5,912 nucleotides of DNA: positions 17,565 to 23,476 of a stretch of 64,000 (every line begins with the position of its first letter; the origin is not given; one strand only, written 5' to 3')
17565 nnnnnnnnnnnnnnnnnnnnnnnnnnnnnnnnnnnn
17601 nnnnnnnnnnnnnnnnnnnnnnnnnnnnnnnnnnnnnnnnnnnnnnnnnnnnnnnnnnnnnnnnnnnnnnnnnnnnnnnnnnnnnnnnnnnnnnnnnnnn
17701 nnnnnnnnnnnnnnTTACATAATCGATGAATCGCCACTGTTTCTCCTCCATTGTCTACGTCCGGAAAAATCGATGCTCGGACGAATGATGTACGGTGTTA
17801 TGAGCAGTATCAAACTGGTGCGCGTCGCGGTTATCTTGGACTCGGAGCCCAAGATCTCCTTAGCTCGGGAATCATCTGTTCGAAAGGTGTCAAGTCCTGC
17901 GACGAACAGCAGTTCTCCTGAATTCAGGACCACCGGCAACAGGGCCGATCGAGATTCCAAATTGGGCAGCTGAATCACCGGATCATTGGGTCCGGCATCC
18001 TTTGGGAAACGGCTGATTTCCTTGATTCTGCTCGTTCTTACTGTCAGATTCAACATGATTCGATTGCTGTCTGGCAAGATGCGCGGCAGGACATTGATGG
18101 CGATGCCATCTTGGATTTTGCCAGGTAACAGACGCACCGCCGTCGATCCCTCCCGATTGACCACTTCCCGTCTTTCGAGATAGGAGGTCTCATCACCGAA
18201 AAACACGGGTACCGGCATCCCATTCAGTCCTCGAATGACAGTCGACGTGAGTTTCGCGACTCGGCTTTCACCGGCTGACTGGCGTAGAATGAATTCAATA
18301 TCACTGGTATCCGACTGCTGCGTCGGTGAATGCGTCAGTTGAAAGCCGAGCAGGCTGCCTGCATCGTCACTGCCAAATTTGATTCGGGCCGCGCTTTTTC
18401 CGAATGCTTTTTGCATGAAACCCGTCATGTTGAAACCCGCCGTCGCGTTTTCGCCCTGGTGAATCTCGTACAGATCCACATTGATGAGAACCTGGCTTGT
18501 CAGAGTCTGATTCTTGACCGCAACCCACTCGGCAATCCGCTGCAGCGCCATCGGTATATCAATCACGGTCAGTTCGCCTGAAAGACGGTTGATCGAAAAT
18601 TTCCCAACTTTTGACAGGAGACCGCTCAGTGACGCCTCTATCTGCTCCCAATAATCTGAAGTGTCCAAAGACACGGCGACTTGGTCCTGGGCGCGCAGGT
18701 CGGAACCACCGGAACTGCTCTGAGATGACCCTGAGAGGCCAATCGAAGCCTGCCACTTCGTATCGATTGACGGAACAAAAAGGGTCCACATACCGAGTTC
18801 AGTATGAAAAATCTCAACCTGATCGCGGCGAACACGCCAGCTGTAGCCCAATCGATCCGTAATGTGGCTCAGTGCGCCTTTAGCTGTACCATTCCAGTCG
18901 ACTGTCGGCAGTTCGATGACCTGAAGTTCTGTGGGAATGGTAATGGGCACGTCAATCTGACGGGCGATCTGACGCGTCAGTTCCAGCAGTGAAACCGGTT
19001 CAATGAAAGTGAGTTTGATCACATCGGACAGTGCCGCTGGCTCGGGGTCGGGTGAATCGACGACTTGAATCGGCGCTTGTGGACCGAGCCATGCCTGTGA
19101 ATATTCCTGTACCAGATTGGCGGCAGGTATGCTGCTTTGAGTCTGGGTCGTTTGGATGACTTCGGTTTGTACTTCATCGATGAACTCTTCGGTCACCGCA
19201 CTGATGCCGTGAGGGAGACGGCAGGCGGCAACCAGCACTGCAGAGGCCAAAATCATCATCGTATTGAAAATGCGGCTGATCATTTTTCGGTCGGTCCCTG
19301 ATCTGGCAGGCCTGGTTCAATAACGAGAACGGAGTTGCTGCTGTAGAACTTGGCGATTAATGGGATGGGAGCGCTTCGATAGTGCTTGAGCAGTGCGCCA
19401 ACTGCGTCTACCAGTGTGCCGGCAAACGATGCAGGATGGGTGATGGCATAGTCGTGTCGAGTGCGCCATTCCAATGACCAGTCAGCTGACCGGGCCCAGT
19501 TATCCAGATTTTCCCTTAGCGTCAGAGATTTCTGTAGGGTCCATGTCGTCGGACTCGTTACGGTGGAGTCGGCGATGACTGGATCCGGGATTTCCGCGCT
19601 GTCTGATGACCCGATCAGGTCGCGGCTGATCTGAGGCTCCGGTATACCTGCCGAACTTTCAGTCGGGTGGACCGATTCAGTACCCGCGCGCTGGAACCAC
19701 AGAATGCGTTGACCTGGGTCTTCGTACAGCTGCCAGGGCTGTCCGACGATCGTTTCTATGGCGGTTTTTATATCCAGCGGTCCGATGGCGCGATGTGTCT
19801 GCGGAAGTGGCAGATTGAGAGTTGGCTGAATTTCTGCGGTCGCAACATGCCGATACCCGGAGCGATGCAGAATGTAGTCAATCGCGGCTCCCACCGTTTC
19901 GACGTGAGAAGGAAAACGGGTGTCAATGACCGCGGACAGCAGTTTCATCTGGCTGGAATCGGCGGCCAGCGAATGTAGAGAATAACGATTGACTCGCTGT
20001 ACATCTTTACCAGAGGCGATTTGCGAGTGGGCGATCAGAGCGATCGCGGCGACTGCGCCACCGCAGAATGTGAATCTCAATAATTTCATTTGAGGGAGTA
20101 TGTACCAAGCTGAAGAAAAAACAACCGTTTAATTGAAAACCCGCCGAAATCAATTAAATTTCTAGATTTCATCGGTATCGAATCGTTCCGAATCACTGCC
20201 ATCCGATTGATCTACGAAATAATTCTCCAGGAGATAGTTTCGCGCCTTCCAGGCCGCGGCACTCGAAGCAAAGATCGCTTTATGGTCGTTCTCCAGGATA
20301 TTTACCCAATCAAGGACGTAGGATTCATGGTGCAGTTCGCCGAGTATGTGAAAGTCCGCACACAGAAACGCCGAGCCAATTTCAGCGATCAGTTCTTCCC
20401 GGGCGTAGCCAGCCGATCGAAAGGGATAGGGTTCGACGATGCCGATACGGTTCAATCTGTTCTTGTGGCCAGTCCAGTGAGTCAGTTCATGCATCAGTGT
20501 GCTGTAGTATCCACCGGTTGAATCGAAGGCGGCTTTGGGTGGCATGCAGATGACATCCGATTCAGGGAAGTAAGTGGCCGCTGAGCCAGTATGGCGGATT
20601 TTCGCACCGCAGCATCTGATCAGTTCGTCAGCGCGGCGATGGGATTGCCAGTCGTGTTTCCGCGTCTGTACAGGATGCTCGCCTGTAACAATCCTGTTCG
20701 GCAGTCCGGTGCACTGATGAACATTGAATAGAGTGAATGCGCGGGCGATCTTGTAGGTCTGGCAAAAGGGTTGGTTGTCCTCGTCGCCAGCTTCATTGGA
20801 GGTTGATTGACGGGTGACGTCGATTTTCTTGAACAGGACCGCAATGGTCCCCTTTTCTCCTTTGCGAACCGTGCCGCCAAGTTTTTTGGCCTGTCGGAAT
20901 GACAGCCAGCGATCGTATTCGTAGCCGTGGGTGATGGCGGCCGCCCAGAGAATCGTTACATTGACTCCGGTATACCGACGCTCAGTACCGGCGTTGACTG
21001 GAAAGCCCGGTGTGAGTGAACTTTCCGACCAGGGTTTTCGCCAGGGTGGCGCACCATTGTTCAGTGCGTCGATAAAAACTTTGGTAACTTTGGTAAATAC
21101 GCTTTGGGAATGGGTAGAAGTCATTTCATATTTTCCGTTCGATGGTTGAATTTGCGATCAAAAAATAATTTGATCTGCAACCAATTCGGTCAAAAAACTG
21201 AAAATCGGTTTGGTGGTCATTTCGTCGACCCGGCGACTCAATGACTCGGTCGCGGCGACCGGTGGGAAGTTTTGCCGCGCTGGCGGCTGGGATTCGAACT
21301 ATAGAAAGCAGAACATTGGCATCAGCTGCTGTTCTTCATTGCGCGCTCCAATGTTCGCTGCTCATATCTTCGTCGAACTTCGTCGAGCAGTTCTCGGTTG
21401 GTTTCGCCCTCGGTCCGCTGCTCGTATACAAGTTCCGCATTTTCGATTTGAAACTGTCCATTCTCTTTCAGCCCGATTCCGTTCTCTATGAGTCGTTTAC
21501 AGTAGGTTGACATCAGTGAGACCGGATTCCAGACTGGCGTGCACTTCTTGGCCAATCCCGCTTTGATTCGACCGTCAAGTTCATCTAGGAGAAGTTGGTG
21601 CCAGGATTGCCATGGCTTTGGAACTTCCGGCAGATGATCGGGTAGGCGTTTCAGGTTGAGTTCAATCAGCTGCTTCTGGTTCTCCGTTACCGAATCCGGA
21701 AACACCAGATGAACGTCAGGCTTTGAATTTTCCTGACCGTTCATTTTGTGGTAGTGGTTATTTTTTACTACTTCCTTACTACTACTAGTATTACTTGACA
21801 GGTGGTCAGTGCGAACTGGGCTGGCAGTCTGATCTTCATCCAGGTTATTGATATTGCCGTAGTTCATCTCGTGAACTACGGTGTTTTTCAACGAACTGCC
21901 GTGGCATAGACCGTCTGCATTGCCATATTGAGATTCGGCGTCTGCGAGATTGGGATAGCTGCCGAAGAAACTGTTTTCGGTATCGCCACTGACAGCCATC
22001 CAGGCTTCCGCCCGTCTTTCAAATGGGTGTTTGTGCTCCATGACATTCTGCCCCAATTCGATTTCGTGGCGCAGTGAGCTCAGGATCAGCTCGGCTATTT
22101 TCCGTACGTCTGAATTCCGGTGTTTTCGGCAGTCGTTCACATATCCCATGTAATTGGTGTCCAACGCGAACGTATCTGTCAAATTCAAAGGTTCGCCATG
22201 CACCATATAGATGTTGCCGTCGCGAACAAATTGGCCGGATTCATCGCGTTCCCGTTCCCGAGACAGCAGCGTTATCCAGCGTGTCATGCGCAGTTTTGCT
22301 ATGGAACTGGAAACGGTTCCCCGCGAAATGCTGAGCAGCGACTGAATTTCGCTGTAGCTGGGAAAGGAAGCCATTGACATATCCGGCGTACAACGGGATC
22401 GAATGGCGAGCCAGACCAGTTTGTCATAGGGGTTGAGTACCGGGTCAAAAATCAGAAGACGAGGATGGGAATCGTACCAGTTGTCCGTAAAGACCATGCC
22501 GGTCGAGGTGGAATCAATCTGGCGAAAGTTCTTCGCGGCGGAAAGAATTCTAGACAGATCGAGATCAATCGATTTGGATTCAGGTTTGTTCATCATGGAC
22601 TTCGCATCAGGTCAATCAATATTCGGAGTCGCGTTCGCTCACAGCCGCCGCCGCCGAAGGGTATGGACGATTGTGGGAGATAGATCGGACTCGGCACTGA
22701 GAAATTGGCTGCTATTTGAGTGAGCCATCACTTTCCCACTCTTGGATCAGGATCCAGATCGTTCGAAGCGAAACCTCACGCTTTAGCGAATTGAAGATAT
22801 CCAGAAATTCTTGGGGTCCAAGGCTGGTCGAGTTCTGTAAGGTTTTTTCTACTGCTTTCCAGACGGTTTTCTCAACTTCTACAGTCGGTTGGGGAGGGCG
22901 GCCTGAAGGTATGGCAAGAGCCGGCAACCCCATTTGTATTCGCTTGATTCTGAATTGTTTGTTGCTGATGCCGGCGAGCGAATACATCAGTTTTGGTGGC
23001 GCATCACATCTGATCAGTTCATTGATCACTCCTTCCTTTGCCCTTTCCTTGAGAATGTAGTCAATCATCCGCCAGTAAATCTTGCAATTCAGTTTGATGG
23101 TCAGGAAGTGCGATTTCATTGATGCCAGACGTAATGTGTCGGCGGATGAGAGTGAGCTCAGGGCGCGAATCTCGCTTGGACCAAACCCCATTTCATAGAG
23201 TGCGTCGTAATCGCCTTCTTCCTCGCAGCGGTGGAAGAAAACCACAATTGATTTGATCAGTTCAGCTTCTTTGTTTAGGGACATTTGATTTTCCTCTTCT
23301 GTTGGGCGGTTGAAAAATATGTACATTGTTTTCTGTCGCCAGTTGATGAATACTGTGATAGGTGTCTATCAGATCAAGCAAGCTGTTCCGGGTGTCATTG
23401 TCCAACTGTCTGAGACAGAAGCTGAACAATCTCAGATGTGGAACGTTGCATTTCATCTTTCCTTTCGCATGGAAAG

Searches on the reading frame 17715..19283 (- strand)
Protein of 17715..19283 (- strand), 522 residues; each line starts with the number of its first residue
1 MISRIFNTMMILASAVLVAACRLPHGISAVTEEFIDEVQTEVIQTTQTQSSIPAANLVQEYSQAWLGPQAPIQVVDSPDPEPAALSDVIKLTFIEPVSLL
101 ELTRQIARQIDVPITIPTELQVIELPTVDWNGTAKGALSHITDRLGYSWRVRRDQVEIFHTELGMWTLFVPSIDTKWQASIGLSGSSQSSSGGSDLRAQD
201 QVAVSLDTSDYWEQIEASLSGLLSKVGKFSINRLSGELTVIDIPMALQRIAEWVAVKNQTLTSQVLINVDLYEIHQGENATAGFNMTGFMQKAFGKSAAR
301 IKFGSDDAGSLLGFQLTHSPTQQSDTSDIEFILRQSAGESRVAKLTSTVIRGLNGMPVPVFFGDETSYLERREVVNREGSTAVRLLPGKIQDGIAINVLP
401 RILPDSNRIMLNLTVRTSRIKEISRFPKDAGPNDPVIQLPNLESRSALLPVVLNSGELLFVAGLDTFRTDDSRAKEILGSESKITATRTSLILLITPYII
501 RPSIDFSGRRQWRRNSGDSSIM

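Call 12: search_protein_families(library=pfam, proteins=[window:17715-19283:-], max_evalue=0.01)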
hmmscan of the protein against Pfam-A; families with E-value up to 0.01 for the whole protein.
window:17715-19283:- (522 aa): 1 family
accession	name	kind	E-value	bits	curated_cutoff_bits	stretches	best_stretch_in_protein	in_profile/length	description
PF00263.26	Secretin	-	8.4e-07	29.2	27.5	1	345-500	11-168/169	Bacterial type II and III secretion system protein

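Call 13: search_protein_families(library=ncbifam, proteins=[window:17715-19283:-], max_evalue=0.01)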
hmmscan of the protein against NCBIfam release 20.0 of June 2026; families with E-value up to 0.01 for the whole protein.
window:17715-19283:- (522 aa): 4 families
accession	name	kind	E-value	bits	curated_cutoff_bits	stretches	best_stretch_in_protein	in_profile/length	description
TIGR02520.1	pilus_B_mal_scr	equivalog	8.5e-41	140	287.65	1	127-497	123-511/513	PilN family type IVB pilus formation outer membrane protein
TIGR02519.1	pilus_MshL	equivalog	1.1e-15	57.4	250.2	1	230-464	2-244/290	pilus (MSHA type) biogenesis protein MshL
TIGR02515.1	IV_pilus_PilQ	subfamily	0.00034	19.7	284.35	1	215-309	123-216/428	type IV pilus secretin PilQ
TIGR02517.1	type_II_gspD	equivalog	0.0011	17.5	351.35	1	390-506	479-596/600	type II secretion system secretin GspD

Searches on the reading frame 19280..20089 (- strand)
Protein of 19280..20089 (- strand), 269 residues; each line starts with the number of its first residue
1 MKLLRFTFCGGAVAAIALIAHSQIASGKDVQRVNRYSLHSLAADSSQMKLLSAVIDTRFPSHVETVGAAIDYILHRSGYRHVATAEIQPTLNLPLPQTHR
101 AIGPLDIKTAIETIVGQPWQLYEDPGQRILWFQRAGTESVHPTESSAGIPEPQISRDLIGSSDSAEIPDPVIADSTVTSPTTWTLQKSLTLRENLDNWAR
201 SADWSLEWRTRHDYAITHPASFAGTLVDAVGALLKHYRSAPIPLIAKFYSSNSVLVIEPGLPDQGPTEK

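Call 12: search_protein_families(library=pfam, proteins=[window:19280-20089:-], max_evalue=0.01)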
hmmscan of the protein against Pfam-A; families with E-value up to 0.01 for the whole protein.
window:19280-20089:- (269 aa): 1 family
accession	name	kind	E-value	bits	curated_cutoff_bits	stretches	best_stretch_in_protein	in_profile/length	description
PF10671.14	TcpQ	-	1.8e-16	60.4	27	1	182-258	2-78/80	Toxin co-regulated pilus biosynthesis protein Q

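Call 13: search_protein_families(library=ncbifam, proteins=[window:19280-20089:-], max_evalue=0.01)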
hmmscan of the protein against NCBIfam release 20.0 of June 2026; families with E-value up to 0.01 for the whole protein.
window:19280-20089:- (269 aa): 1 family
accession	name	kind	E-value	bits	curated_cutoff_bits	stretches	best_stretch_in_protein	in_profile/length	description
TIGR03748.1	conj_PilL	equivalog_domain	1.6e-21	76.4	64.15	1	32-132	2-105/105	PFGI-1 class ICE element type IV pilus protein PilL2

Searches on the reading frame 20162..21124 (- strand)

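Call 12: search_protein_families(library=pfam, proteins=[window:20162-21124:-], max_evalue=0.01)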
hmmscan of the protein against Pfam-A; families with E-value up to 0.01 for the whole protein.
window:20162-21124:- (320 aa): 3 families
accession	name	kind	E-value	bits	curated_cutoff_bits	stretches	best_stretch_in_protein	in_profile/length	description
PF18818.7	MPTase-PolyVal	-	3.9e-40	137.3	27.5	1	164-289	2-125/126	Zincin-like metallopeptidase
PF08401.16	ArdcN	-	6.6e-31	107.5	22.6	1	10-125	4-121/123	N-terminal domain of anti-restriction factor ArdC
PF20054.4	Tc-38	-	2.9e-05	24.1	23.2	1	56-94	11-49/70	Trypanosoma Tc-38 (p38) protein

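Call 13: search_protein_families(library=ncbifam, proteins=[window:20162-21124:-], max_evalue=0.01)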
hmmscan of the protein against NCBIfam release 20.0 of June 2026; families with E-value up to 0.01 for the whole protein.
window:20162-21124:- (320 aa): 0 families

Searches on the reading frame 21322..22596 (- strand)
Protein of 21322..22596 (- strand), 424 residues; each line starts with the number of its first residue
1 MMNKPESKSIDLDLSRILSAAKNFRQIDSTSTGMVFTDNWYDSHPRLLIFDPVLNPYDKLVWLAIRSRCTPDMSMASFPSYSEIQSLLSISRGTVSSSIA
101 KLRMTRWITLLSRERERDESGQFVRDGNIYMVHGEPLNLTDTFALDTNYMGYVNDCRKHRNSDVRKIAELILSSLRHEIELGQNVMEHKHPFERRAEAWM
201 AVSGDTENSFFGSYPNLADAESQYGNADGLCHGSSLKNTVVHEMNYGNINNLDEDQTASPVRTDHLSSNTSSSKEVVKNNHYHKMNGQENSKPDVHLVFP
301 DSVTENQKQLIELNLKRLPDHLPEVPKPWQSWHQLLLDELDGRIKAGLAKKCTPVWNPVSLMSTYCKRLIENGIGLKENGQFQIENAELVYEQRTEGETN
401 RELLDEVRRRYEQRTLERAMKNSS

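Call 12: search_protein_families(library=pfam, proteins=[window:21322-22596:-], max_evalue=0.01)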
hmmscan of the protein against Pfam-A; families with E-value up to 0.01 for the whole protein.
window:21322-22596:- (424 aa): 1 family
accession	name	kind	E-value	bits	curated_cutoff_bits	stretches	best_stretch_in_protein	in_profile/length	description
PF13730.12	HTH_36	-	1.3e-05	25.3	25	1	54-107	3-54/55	Helix-turn-helix domain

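Call 13: search_protein_families(library=ncbifam, proteins=[window:21322-22596:-], max_evalue=0.01)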
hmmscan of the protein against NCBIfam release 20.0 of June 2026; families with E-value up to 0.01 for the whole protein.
window:21322-22596:- (424 aa): 1 family
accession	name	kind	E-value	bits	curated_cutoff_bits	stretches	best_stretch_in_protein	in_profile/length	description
NF040582.1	STY4528_fam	equivalog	1.2e-41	143.9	130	1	33-330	2-294/323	STY4528 family pathogenicity island replication protein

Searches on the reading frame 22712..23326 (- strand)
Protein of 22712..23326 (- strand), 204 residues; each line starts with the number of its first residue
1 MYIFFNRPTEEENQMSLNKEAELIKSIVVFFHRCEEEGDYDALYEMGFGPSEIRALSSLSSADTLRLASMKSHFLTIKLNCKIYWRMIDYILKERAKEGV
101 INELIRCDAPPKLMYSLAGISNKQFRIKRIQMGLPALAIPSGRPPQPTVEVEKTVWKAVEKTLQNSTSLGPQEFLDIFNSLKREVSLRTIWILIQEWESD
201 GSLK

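Call 12: search_protein_families(library=pfam, proteins=[window:22712-23326:-], max_evalue=0.01)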
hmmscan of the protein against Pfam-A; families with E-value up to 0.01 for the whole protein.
window:22712-23326:- (204 aa): 1 family
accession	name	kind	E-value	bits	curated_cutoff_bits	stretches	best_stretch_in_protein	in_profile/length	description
PF11198.13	DUF2857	-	2.1e-26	93.1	36.8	1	32-199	9-173/174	Protein of unknown function (DUF2857)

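Call 13: search_protein_families(library=ncbifam, proteins=[window:22712-23326:-], max_evalue=0.01)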
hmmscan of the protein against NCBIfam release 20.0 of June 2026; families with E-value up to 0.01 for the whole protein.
window:22712-23326:- (204 aa): 0 families
